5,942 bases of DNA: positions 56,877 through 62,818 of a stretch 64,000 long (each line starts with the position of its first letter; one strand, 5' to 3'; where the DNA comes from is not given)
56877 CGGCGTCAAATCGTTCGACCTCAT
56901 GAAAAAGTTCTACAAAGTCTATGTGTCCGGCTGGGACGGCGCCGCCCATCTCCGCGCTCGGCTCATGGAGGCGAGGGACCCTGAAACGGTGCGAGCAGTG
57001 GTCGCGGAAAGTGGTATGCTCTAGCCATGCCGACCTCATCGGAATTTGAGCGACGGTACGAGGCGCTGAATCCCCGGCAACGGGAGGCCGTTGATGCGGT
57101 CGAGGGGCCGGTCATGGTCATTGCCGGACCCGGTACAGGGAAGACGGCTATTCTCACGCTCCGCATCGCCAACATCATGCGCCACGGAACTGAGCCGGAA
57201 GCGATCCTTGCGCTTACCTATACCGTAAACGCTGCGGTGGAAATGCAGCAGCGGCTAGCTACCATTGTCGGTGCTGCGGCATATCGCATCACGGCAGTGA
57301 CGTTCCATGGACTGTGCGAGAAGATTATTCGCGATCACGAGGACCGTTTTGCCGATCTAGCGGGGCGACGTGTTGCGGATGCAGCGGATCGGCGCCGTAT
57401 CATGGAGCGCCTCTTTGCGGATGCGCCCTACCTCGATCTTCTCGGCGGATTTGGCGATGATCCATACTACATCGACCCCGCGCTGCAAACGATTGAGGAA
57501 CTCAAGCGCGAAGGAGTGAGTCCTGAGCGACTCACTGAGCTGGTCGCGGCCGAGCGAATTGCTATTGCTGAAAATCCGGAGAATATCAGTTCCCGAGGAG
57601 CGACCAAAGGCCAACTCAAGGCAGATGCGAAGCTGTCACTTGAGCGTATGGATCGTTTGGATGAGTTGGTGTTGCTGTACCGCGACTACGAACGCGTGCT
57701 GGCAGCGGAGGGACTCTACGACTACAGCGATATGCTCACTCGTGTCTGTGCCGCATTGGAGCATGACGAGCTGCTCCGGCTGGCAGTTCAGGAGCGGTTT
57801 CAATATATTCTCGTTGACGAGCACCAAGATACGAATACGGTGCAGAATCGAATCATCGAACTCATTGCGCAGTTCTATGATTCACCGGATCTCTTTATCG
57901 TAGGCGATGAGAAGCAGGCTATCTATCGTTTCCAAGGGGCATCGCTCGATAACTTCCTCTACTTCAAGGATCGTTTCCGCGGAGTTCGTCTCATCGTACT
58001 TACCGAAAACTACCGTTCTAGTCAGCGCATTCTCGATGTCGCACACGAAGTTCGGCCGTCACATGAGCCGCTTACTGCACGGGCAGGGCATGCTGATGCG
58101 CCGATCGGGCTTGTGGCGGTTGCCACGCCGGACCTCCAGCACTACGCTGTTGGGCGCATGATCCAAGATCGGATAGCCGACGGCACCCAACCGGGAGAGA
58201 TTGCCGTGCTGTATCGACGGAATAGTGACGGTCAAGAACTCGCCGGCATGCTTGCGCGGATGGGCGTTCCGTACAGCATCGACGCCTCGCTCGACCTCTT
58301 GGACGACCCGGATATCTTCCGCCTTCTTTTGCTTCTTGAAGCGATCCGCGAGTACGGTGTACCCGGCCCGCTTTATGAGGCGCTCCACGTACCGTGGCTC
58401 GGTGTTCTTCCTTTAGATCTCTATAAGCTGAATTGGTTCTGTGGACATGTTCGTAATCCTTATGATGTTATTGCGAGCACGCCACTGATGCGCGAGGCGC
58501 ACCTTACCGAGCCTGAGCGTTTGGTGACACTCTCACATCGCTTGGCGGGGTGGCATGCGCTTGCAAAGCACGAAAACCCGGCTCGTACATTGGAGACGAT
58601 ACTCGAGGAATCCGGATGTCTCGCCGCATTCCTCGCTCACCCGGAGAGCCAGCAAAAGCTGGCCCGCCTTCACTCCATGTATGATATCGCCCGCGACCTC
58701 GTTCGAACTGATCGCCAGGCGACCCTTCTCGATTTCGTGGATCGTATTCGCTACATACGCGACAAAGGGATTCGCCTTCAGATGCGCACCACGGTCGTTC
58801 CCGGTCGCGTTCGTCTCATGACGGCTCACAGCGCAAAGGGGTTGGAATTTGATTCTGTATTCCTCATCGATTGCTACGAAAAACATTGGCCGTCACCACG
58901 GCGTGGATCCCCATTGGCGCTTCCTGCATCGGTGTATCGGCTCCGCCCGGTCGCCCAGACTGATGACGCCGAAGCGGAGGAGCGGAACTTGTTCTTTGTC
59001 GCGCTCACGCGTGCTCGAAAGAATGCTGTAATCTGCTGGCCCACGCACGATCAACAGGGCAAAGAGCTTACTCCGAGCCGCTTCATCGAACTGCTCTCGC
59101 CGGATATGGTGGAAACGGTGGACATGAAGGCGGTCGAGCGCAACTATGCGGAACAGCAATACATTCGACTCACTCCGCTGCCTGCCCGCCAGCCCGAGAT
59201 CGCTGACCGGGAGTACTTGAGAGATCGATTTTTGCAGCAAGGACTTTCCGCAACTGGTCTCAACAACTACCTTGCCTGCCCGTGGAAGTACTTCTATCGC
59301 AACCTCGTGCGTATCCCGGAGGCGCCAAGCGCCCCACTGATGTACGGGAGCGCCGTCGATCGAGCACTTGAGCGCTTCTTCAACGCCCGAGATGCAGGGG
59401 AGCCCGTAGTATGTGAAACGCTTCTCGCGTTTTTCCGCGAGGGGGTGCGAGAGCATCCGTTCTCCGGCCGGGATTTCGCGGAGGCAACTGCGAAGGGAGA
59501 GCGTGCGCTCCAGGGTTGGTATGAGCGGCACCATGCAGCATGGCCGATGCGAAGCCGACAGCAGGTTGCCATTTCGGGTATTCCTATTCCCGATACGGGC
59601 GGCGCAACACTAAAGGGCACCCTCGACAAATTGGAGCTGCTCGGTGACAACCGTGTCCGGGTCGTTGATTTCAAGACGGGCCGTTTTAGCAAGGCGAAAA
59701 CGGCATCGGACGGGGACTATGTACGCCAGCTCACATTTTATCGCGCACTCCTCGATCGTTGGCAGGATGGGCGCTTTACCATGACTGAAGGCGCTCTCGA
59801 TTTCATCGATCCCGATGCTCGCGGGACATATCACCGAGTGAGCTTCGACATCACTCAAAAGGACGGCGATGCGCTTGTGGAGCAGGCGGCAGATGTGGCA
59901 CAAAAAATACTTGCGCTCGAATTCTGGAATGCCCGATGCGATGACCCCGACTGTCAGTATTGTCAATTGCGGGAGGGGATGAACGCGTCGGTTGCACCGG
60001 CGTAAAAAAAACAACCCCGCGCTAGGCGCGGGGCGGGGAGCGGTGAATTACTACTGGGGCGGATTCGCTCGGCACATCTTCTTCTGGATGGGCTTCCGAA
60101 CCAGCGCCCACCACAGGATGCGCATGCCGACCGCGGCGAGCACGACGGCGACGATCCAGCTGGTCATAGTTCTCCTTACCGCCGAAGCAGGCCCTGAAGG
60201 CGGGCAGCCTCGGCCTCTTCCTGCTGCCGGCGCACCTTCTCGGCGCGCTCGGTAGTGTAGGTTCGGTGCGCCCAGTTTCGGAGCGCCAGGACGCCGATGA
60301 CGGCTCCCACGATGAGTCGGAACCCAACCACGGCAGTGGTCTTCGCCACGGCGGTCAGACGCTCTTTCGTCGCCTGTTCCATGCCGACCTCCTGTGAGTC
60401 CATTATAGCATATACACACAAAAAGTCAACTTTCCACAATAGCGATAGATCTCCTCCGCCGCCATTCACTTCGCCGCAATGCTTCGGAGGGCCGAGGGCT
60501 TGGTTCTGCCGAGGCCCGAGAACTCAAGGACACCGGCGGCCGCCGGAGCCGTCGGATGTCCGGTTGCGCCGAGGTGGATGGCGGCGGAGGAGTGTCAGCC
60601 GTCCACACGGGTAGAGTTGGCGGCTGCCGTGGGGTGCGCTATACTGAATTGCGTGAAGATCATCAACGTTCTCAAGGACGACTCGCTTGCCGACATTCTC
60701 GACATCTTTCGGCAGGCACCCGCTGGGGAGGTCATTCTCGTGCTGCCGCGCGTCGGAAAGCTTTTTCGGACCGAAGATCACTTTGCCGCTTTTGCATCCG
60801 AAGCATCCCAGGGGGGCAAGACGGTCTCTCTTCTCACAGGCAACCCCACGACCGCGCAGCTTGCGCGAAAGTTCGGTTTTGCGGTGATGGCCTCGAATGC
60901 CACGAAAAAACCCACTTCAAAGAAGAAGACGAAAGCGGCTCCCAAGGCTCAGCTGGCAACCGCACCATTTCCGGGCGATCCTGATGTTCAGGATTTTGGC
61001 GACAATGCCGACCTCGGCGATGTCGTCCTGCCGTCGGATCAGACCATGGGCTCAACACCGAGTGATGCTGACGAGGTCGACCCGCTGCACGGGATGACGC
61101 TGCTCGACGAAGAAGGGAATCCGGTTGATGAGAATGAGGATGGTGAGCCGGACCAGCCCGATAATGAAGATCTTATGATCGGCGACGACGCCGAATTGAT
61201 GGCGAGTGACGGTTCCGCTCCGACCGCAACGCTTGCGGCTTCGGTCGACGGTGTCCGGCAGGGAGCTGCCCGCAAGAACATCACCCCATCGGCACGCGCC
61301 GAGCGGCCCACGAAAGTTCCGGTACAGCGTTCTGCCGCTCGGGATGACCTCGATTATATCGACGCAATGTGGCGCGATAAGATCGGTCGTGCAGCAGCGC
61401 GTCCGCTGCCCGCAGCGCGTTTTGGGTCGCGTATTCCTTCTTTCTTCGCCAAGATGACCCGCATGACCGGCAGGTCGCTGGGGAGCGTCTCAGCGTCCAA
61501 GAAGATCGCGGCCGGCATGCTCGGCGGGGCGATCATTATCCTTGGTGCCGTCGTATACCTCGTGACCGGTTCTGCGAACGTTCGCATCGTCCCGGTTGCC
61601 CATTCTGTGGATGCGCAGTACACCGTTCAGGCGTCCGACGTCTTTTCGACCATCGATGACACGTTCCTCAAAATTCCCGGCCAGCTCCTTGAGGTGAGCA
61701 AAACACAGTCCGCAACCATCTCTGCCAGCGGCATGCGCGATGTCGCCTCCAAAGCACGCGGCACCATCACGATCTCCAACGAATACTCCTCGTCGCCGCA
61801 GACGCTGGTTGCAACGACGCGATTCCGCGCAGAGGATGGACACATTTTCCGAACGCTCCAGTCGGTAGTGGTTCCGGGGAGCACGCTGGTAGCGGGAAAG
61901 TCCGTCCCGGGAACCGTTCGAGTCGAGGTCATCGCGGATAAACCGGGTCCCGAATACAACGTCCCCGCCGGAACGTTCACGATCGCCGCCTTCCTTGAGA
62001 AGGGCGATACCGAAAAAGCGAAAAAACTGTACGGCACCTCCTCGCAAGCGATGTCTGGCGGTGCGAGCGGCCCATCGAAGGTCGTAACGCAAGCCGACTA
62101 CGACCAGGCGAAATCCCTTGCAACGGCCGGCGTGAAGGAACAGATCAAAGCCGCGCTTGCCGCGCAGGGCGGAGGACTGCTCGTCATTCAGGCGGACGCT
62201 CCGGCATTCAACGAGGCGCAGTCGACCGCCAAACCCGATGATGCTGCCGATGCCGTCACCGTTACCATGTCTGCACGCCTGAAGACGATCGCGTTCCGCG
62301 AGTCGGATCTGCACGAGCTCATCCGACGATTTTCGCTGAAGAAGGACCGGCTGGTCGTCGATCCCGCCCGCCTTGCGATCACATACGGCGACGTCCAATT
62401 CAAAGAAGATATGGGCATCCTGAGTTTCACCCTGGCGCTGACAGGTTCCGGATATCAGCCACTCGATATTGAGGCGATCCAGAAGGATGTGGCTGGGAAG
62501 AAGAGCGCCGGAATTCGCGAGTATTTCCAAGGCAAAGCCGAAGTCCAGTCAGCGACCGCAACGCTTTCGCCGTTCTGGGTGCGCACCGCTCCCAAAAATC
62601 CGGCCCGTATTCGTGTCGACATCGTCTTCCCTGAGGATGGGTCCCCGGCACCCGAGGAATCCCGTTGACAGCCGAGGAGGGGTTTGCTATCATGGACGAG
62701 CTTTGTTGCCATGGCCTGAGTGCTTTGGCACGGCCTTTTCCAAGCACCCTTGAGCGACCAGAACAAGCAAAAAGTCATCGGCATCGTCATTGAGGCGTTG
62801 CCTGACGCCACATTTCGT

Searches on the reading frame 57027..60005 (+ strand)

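Call 24: search_protein_families(library=pfam, proteins=[window:57027-60005:+], max_evalue=0.001)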
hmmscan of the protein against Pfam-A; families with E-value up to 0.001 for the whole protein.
window:57027-60005:+ (992 aa): 8 families
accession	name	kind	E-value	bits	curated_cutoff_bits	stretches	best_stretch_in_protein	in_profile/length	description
PF00580.27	UvrD-helicase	-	9.1e-61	206.3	23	1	14-317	1-270/271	UvrD/REP helicase N-terminal domain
PF13361.12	UvrD_C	-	7.1e-30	105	25.6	2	505-671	219-347/350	UvrD-like helicase C-terminal domain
PF12705.13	PDDEXK_1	-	1.3e-24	87.9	22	1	740-982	2-243/247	PD-(D/E)XK nuclease superfamily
PF13245.12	AAA_19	-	6.2e-19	68.9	25.1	1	18-302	1-133/134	AAA domain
PF13538.12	UvrD_C_2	-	1.8e-09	37.8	27.4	0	640-669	22-51/52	UvrD-like helicase C-terminal domain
PF13604.12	AAA_30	-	1e-05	25.8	27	0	14-78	2-67/191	AAA domain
PF21445.3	ADDB_N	-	0.00014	21.6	26.6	0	35-282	6-222/290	ADDB, N-terminal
PF01443.25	Viral_helicase1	-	0.00017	21.9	21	0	645-670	201-227/228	Viral superfamily 1 RNA helicase core domain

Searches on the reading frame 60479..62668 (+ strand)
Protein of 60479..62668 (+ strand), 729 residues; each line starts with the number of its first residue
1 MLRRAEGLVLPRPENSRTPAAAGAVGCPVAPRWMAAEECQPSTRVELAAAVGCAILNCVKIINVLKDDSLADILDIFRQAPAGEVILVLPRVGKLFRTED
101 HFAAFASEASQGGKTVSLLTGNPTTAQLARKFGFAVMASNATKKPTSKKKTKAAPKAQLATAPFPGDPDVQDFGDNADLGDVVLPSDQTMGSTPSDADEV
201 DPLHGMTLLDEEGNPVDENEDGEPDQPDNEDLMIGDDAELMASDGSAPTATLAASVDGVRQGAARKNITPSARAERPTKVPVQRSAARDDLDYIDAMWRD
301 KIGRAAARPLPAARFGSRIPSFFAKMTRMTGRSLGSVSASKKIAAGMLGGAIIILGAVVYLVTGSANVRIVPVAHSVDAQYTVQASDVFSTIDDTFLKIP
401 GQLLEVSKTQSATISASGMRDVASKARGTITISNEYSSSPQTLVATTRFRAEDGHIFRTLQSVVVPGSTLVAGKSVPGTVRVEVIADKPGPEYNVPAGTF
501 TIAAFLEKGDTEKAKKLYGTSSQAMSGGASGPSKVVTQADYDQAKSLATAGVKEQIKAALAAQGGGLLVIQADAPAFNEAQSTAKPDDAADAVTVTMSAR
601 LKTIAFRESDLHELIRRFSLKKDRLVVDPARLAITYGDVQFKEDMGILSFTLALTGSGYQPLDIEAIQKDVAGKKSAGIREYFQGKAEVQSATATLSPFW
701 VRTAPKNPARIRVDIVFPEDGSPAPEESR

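Call 24: search_protein_families(library=pfam, proteins=[window:60479-62668:+], max_evalue=0.001)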
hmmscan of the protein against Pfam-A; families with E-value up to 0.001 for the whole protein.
window:60479-62668:+ (729 aa): 2 families
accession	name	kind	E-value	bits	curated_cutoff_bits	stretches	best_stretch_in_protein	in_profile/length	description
PF21110.3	GlxA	-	0.00064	20.8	27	0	425-494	1-78/105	GlxA beta barrel domain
PF04865.19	Baseplate_J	-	0.00085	19.1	21.1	1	420-501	17-86/255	Baseplate J-like protein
